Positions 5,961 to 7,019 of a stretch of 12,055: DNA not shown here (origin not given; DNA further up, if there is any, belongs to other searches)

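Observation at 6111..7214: Orphan two-gene module: 113-aa beta-rich acidic protein plus 252-aa AAA_21/ABC-fold ATPase lacking any effector domain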

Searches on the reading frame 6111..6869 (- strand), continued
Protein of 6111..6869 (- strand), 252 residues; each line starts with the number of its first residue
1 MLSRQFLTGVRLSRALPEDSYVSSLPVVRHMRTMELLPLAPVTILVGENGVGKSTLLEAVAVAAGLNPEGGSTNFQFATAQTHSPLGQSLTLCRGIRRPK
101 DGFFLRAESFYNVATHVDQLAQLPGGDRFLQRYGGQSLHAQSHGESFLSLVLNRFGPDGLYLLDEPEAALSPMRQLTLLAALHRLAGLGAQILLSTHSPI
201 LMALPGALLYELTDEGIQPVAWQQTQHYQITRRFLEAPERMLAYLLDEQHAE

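Call 56: find_encoding_contigs(protein=P0126, flank=5000, max_places=2)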
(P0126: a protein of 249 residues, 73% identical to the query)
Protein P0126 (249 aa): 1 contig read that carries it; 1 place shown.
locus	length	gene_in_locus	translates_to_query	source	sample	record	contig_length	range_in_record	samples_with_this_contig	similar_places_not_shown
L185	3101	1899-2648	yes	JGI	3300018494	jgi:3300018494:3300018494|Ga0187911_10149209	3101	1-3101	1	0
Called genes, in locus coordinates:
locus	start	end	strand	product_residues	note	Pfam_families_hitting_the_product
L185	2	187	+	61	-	?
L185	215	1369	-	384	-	PF02311:AraC_binding, PF07883:Cupin_2, PF00165:HTH_AraC (faint), PF12833:HTH_18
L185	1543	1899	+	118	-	PF19524:DUF6054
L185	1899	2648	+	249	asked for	PF02463:SMC_N (faint), PF13476:AAA_23 (weak), PF13304:AAA_21, PF13175:AAA_15 (weak)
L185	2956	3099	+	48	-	?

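Call 60: search_protein_families(library=phrogs, proteins=[window:6111-6869:-], max_evalue=0.001)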
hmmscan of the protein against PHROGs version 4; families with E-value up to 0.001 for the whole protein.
window:6111-6869:- (252 aa): 10 families
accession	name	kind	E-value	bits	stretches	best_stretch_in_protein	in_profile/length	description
phrog_4747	-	unknown function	3.3e-16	60.5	2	160-203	336-380/610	-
phrog_3940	-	unknown function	1e-14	55.3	2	27-79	12-67/537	-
phrog_8323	-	unknown function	2.4e-11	43.9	2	158-202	322-365/623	-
phrog_7507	-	unknown function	1.7e-09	38.6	1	148-200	398-448/483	-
phrog_9802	-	unknown function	8.8e-09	35.9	0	159-211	286-338/438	-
phrog_19212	-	unknown function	3.4e-06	26.9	0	148-203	346-410/550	-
phrog_293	-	moron, auxiliary metabolic gene and host takeover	6.8e-06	25.3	0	43-61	166-184/1058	ABC transporter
phrog_14430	-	unknown function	6.9e-06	26.5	1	160-217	340-398/444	-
phrog_8066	-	unknown function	2e-05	24.6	0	40-64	187-211/522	-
phrog_5836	-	unknown function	0.00014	21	0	42-63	50-71/1071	-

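Call 67: search_protein_families(library=pfam, proteins=[L090:5375-7990:+, L099:6176-7990:+, L095:2250-3143:+, L111:454-3069:+, L116:3491-4999:+, L129:7115-7981:+, L138:7341-7988:+, L154:6590-7891:+, L160:6853-7947:+, L161:3411-5105:+], max_evalue=0.0001)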
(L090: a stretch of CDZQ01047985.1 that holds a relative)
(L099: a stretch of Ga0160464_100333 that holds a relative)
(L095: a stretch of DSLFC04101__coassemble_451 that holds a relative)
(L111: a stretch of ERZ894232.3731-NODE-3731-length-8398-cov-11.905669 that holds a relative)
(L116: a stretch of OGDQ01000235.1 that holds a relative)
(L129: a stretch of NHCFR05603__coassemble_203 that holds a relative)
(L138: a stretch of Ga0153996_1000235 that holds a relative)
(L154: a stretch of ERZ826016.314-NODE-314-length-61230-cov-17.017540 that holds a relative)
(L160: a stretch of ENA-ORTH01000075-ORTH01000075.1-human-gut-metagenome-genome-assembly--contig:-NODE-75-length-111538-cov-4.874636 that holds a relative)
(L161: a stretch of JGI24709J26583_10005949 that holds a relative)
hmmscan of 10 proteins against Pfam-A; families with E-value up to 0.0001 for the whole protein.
L090:5375-7990:+ (871 aa): 5 families
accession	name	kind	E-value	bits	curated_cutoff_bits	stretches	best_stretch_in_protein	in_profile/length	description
PF00488.27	MutS_V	-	5e-85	284.7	30.2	1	625-813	2-188/188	MutS domain V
PF05192.23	MutS_III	-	1.1e-51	176.4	34.1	1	281-571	2-194/194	MutS domain III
PF01624.25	MutS_I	-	3.7e-46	156.4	20.6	1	9-121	1-111/113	MutS domain I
PF05190.23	MutS_IV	-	1.2e-25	90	22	1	440-530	1-91/92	MutS family domain IV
PF05188.22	MutS_II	-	6.4e-17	62.6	25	1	131-263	1-132/133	MutS domain II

L099:6176-7990:+ (604 aa): 3 families
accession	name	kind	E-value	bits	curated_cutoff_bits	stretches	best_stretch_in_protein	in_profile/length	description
PF07690.21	MFS_1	-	4.7e-57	193.9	33.4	1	112-500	2-347/347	Major Facilitator Superfamily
PF00083.30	Sugar_tr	-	2e-19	70.3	22.3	2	141-282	47-193/452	Sugar (and other) transporter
PF06609.19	TRI12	-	2.3e-08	33.4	23.2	1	106-282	41-219/599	Fungal trichothecene efflux pump (TRI12)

L095:2250-3143:+ (297 aa): 1 family
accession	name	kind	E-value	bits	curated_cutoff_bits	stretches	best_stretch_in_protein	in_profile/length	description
PF02557.22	VanY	-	1.5e-19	70.5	25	1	145-275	3-131/132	D-alanyl-D-alanine carboxypeptidase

L111:454-3069:+ (871 aa): 5 families
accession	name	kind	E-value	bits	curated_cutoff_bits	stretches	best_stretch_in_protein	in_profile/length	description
PF00488.27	MutS_V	-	6e-85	284.4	30.2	1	621-809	2-188/188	MutS domain V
PF05192.23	MutS_III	-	5.1e-54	184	34.1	1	277-567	2-194/194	MutS domain III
PF01624.25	MutS_I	-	7.8e-46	155.4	20.6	1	5-117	1-111/113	MutS domain I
PF05190.23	MutS_IV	-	6.6e-26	90.9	22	1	436-526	1-91/92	MutS family domain IV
PF05188.22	MutS_II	-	8.3e-17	62.3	25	1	127-259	1-132/133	MutS domain II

L116:3491-4999:+ (502 aa): 2 families
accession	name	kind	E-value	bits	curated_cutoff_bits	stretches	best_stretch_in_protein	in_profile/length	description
PF00817.25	IMS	-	1.5e-25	90.3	23.2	1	9-194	1-148/148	impB/mucB/samB family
PF11799.13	IMS_C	-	1.6e-08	35.3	20.7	1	297-438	2-109/109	impB/mucB/samB family C-terminal domain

L129:7115-7981:+ (288 aa): 1 family
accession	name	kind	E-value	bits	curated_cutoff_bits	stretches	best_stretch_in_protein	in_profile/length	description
PF00834.25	Ribul_P_3_epim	-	4.1e-71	238.9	21.1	1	75-272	2-198/198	Ribulose-phosphate 3 epimerase family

L138:7341-7988:+ (215 aa): 1 family
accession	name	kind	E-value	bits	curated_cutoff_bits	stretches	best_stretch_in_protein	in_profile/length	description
PF00730.31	HhH-GPD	-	1e-13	52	26.2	1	32-168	1-103/108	HhH-GPD superfamily base excision DNA repair protein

L154:6590-7891:+ (433 aa): 2 families
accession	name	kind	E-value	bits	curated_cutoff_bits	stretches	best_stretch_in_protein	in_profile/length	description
PF00291.31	PALP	-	2e-27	96.7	35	1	94-374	25-286/295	Pyridoxal-phosphate dependent enzyme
PF14821.11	Thr_synth_N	-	1.2e-20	73.8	25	1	2-78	1-77/79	Threonine synthase N terminus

L160:6853-7947:+ (364 aa): 1 family
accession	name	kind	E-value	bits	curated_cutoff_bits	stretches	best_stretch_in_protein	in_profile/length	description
PF00809.28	Pterin_bind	-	2.8e-66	224.1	25.5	1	107-345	1-244/244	Pterin binding enzyme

L161:3411-5105:+ (564 aa): 2 families
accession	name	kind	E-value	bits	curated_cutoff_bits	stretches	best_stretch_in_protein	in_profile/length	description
PF09820.16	AAA-ATPase_like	-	1.6e-40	139.6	26.1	1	5-230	1-201/201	Predicted AAA-ATPase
PF08011.17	PDDEXK_9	-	1.6e-19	70.2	25.5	1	454-558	2-103/105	PD-(D/E)XK nuclease superfamily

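Call 68: search_protein_families(library=pfam, proteins=[L088:8726-9256:+, L090:8759-9268:+, L099:8790-9311:+, L102:8755-9810:+, L111:3904-5967:+, L130:7132-7692:+, L161:5905-7305:+, L149:5188-5826:+, L169:3350-5398:+, L172:1179-2246:+], max_evalue=0.0001)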
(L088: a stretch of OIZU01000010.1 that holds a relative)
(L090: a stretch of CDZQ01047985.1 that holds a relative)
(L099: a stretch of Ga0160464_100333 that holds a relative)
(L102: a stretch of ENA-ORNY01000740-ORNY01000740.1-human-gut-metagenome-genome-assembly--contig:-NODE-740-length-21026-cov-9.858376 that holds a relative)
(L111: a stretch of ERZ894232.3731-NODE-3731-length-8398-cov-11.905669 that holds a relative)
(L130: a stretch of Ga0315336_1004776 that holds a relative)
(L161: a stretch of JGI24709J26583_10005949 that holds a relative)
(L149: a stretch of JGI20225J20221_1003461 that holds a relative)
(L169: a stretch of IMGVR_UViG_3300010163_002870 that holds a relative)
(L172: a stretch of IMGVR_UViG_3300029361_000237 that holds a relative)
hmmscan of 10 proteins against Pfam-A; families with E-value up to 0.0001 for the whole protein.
L088:8726-9256:+ (176 aa): 2 families
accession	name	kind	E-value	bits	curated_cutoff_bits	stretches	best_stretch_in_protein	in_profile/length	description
PF13302.13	Acetyltransf_3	-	3.9e-32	112.2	25.4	1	9-148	1-138/138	Acetyltransferase (GNAT) domain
PF00583.31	Acetyltransf_1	-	2e-12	47.8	20.7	1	41-147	13-116/116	Acetyltransferase (GNAT) family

L090:8759-9268:+ (169 aa): 0 families

L099:8790-9311:+ (173 aa): 0 families

L102:8755-9810:+ (351 aa): 0 families

L111:3904-5967:+ (687 aa): 4 families
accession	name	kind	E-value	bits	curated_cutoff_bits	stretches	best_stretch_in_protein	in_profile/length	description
PF01119.25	DNA_mis_repair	-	3.3e-35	120.7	26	1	221-337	2-118/119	DNA mismatch repair protein, C-terminal domain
PF08676.16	MutL_C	-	1.2e-30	106.5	25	1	509-642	4-139/142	MutL C terminal dimerisation domain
PF13589.12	HATPase_c_3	-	6.3e-10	39.7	25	1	37-129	5-97/137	Histidine kinase-, DNA gyrase B-, and HSP90-like ATPase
PF02518.31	HATPase_c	-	8.9e-08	33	26.4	1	34-92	5-66/111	Histidine kinase-, DNA gyrase B-, and HSP90-like ATPase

L130:7132-7692:+ (186 aa): 0 families

L161:5905-7305:+ (466 aa): 1 family
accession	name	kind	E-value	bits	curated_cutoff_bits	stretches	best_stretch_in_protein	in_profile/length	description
PF04892.17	VanZ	-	8e-18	65.7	30.1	1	58-174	2-124/126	VanZ like family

L149:5188-5826:+ (212 aa): 1 family
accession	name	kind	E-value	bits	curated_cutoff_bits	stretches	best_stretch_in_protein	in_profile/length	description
PF19848.4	DUF6323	-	4.4e-51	172.4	30.6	1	50-174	2-126/127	Family of unknown function (DUF6323)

L169:3350-5398:+ (682 aa): 6 families
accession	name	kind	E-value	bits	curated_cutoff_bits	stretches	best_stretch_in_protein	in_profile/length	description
PF17191.10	RecG_wedge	-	3.3e-30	105.2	23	1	8-167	2-159/162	RecG wedge domain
PF00271.37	Helicase_C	-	2.2e-25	89.5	23.5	1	457-574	8-109/110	Helicase conserved C-terminal domain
PF00270.35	DEAD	-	2.3e-24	86.4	26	1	260-419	3-164/167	DEAD/DEAH box helicase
PF19833.4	RecG_dom3_C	-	5.9e-14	52.3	26.8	1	601-678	1-81/87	ATP-dependent DNA helicase RecG, domain 3, C-terminal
PF04851.21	ResIII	-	1.1e-10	42.1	22.5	1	258-414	5-162/164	Type III restriction enzyme, res subunit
PF22590.2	Cas3-like_C_2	-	1.9e-05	25.3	27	1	487-574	13-104/106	CRISPR-associated nuclease/helicase Cas3, C-terminal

L172:1179-2246:+ (355 aa): 0 families

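Call 72: search_protein_families(library=pfam, alignment_id=A6, max_evalue=0.00001)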
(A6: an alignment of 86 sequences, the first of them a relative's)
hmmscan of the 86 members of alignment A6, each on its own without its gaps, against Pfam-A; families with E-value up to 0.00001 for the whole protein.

A. member 1, L087:2811-3800:+ (329 aa): 2 families
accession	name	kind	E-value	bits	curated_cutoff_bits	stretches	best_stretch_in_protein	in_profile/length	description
PF13280.12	WYL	-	2.5e-10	40.6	21.8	1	144-216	3-68/70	WYL domain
PF25583.1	WCX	-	4.1e-10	40.3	23.9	1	250-324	3-75/76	WCX domain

B. families by the number of members that match (of 86 scanned): 87 families (the first 25 are shown)
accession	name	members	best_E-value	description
PF00004.35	AAA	4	1.9e-21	ATPase family associated with various cellular activities (AAA)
PF05496.18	RuvB_N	3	2.3e-82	Holliday junction DNA helicase RuvB P-loop domain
PF17864.7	AAA_lid_4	3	8.7e-34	RuvB AAA lid domain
PF05491.19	RuvB_C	3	1.4e-24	RuvB C-terminal winged helix domain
PF00583.31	Acetyltransf_1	3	1.7e-15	Acetyltransferase (GNAT) family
PF07728.20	AAA_5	3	8.4e-11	AAA domain (dynein-related subfamily)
PF01078.27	Mg_chelatase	3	2.4e-07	Magnesium chelatase, subunit ChlI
PF00488.27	MutS_V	2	5e-85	MutS domain V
PF00155.27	Aminotran_1_2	2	5.9e-64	Aminotransferase class I and II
PF05192.23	MutS_III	2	5.1e-54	MutS domain III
PF01624.25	MutS_I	2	3.7e-46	MutS domain I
PF02557.22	VanY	2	1.3e-37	D-alanyl-D-alanine carboxypeptidase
PF13302.13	Acetyltransf_3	2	5.1e-31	Acetyltransferase (GNAT) domain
PF05190.23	MutS_IV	2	6.6e-26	MutS family domain IV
PF05188.22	MutS_II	2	6.4e-17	MutS domain II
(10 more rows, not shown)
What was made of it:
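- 9 of 86 tight same-strand neighbours are RuvB (3), MutS (2), MutL, a Y-family polymerase, an HhH-GPD glycosylase and RecG (calls 67, 68, 72). It rests on about five independent lineages among 84, and most neighbours are unrelated metabolic genes (call 72).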

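Call 77: get_annotated_region(hit=H4, flank=3000)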
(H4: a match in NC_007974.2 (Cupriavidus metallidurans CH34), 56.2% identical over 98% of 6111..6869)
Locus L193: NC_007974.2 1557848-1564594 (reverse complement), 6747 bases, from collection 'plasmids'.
description: Cupriavidus metallidurans CH34 megaplasmid, complete sequence
organism: Cupriavidus metallidurans CH34 (NCBI taxid 266264)
taxonomy: Bacteria; Pseudomonadota; Betaproteobacteria; Burkholderiales; Burkholderiaceae; Cupriavidus; Cupriavidus metallidurans; Cupriavidus metallidurans CH34
host: -; source: -; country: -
typing (MOB-suite, as given by PLSDB): mobilizable; replicon rep_cluster_104,rep_cluster_1581,rep_cluster_80; relaxase MOBP,MOBP
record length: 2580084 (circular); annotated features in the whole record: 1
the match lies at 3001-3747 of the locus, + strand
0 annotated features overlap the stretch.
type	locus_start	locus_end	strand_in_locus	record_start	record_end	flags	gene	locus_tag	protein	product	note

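Call 78: get_annotated_region(hit=H2, flank=3000)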
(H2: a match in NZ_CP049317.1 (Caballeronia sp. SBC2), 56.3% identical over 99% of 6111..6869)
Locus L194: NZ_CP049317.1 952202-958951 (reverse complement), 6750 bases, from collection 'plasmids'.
description: Caballeronia sp. SBC2 plasmid pSBC2-1, complete sequence
organism: Caballeronia sp. SBC2 (NCBI taxid 2705547)
taxonomy: Bacteria; Pseudomonadota; Betaproteobacteria; Burkholderiales; Burkholderiaceae; Caballeronia; Caballeronia sp. SBC2
host: -; source: whole organism,soil; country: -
typing (MOB-suite, as given by PLSDB): mobilizable; relaxase MOBP
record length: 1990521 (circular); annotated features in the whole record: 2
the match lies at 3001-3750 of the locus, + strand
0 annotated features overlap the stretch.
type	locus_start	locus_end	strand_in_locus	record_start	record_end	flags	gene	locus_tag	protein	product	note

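Call 79: get_annotated_region(hit=H6, flank=3000)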
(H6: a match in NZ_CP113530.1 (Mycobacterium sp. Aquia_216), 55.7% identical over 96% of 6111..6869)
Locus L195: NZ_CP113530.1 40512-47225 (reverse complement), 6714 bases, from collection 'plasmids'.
description: Mycobacterium sp. Aquia_216 plasmid unnamed, complete sequence
organism: Mycobacterium sp. Aquia_216 (NCBI taxid 2991729)
taxonomy: Bacteria; Actinomycetota; Actinomycetes; Mycobacteriales; Mycobacteriaceae; Mycobacterium; Mycobacterium sp. Aquia 216
host: -; source: Channa argus,spleen; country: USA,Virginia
typing (MOB-suite, as given by PLSDB): non-mobilizable
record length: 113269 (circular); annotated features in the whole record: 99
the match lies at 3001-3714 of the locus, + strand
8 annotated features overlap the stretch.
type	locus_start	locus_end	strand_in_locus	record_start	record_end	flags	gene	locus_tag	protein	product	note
CDS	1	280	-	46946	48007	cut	-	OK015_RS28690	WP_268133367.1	phospholipase D-like domain-containing protein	-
CDS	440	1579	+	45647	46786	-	-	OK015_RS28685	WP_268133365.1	hypothetical protein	-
CDS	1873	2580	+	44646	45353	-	-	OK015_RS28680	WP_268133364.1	DUF4226 domain-containing protein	-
CDS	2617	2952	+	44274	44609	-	-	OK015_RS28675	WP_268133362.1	hypothetical protein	-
CDS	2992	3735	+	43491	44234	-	-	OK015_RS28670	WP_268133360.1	AAA family ATPase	GO:0006302 - double-strand break repair [Evidence IEA]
CDS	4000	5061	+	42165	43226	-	-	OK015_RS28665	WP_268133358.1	C40 family peptidase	GO:0006508 - proteolysis [Evidence IEA]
CDS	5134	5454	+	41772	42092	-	-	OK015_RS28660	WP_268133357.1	hypothetical protein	-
CDS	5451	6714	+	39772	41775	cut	-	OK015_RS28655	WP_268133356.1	DUF4226 domain-containing protein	-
